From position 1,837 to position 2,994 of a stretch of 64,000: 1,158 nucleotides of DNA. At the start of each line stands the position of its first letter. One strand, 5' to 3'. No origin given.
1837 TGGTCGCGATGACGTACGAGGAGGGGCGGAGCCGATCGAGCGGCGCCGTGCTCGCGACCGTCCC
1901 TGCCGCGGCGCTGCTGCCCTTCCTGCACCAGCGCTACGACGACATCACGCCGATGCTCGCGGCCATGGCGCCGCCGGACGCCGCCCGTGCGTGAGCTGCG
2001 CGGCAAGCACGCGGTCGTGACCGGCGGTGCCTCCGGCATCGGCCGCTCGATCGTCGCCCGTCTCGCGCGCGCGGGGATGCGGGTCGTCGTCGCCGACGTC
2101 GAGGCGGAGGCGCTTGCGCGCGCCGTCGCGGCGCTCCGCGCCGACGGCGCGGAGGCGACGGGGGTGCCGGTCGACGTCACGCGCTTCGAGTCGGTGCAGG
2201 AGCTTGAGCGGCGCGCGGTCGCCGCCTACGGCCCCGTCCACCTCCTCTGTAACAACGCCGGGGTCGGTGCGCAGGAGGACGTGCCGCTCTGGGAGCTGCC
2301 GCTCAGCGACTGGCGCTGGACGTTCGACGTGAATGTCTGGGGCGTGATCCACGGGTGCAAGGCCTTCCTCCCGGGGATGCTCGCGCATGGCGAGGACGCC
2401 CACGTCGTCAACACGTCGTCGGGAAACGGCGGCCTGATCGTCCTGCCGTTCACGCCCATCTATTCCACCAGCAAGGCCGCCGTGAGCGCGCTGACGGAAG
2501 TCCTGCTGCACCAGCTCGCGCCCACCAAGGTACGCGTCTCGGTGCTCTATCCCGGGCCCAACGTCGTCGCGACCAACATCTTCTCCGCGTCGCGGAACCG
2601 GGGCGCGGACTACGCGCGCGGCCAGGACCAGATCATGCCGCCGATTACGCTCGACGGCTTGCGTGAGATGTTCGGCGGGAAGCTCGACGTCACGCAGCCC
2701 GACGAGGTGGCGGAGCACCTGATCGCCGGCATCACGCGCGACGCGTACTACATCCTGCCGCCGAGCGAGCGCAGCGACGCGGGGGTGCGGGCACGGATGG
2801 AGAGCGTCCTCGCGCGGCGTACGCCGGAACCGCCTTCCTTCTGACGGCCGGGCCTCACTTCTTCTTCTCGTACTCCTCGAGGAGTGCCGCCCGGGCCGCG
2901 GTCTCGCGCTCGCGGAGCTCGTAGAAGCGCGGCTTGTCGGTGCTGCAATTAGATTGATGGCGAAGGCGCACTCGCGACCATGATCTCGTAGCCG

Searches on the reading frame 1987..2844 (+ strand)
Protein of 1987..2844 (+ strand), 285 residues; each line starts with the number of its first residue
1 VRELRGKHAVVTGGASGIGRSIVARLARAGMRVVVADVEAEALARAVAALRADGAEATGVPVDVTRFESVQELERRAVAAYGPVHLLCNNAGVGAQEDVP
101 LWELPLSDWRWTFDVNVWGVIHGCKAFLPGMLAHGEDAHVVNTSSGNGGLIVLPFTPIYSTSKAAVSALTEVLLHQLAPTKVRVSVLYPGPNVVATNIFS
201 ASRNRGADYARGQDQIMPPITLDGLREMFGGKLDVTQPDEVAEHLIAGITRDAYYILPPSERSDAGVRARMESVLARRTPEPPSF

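Call 26: search_protein_families(library=pfam, proteins=[window:1987-2844:+], max_evalue=0.001)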
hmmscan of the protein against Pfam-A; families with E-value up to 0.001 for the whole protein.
window:1987-2844:+ (285 aa): 3 families
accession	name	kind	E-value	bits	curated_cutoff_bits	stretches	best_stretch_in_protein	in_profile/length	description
PF00106.31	adh_short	-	2.3e-49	168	26.6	1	7-199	1-187/195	short chain dehydrogenase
PF13561.12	adh_short_C2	-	4.4e-34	118.5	27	1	15-198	3-180/236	Enoyl-(Acyl carrier protein) reductase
PF08659.16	KR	-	1.5e-08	35.2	22.6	1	10-125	4-121/180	KR domain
